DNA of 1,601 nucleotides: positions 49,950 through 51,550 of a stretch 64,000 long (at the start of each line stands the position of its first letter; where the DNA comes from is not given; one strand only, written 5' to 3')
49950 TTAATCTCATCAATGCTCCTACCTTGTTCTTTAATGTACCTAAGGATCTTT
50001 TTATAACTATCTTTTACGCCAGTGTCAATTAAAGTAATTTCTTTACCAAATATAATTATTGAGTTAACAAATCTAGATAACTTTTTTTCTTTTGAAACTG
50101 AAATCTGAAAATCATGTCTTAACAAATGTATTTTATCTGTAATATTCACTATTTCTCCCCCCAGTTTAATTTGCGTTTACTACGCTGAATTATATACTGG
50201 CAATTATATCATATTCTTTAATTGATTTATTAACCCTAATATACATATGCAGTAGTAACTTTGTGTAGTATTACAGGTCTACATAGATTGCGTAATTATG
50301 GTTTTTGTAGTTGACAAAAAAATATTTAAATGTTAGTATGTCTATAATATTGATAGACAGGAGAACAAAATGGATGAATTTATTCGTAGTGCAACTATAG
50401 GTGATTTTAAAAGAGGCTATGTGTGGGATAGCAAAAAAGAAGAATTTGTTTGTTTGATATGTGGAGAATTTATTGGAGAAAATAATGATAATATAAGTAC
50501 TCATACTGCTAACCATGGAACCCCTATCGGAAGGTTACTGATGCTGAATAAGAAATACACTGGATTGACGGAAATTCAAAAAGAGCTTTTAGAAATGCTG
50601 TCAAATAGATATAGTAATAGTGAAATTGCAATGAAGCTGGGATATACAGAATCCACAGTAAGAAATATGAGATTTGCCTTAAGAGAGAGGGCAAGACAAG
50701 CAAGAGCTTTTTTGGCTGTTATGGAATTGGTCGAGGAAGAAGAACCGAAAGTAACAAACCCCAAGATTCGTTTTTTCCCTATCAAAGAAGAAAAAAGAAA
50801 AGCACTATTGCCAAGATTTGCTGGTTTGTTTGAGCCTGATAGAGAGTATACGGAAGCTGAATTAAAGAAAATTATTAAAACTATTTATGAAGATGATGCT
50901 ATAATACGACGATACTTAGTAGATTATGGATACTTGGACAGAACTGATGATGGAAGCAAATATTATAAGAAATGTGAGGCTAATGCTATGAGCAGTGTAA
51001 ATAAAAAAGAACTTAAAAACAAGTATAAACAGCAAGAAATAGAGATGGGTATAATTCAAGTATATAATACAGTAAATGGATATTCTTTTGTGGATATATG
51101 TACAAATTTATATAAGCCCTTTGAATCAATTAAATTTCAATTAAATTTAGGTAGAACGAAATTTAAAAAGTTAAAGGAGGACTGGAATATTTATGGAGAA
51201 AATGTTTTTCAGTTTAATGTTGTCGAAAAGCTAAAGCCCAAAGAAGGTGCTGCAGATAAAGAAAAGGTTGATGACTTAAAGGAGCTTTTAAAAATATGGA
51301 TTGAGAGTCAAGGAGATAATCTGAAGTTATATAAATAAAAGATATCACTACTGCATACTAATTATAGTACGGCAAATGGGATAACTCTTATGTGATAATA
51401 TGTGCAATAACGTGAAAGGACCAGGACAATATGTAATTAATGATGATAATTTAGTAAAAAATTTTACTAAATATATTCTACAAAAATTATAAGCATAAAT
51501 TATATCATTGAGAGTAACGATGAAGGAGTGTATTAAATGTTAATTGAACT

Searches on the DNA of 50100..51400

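Call 77: search_rna_families(source=window, start=50100, end=51400, threshold=evalue, max_evalue=1)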
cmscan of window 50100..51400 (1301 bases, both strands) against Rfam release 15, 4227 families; matches with E-value up to 1: 0.
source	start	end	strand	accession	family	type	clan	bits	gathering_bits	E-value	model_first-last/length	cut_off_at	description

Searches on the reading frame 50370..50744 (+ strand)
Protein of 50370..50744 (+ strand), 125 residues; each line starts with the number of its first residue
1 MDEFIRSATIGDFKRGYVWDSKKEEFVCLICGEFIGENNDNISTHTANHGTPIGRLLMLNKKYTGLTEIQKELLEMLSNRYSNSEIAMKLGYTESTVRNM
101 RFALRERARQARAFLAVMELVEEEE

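Call 5: search_protein_families(library=pfam, proteins=[window:50370-50744:+], max_evalue=10)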
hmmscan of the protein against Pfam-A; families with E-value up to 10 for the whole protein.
seq(125 aa): 10 families
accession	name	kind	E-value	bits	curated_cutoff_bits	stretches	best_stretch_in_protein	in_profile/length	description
PF00196.25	GerE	-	0.00041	20.4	23.5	1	66-99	3-36/57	Bacterial regulatory proteins, luxR family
PF08281.18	Sigma70_r4_2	-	0.0033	17.5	25.7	1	66-102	11-48/54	Sigma-70, region 4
PF03444.21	HrcA_DNA-bdg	-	0.011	15.8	21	1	66-105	2-48/79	Winged helix-turn-helix transcription repressor, HrcA DNA-binding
PF13384.12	HTH_23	-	0.028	14.7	24.6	1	73-100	10-37/50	Homeodomain-like domain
PF08271.17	Zn_Ribbon_TF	-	0.051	13.6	29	1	17-38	11-32/43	TFIIB zinc-binding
PF05936.17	T6SS_VasE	-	0.073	12.3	23.4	1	65-124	284-343/429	Bacterial Type VI secretion, VC_A0110, EvfL, ImpJ, VasE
PF09339.16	HTH_IclR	-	0.093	13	22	1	79-104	17-42/52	IclR helix-turn-helix domain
PF13518.12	HTH_28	-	0.15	12.6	25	1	74-99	7-31/52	Helix-turn-helix domain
PF13404.12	HTH_AsnC-type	-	0.16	12.2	27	1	79-98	16-35/42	AsnC-type helix-turn-helix domain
PF13412.12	HTH_24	-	0.18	11.9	21.9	1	67-98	2-35/48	Winged helix-turn-helix DNA-binding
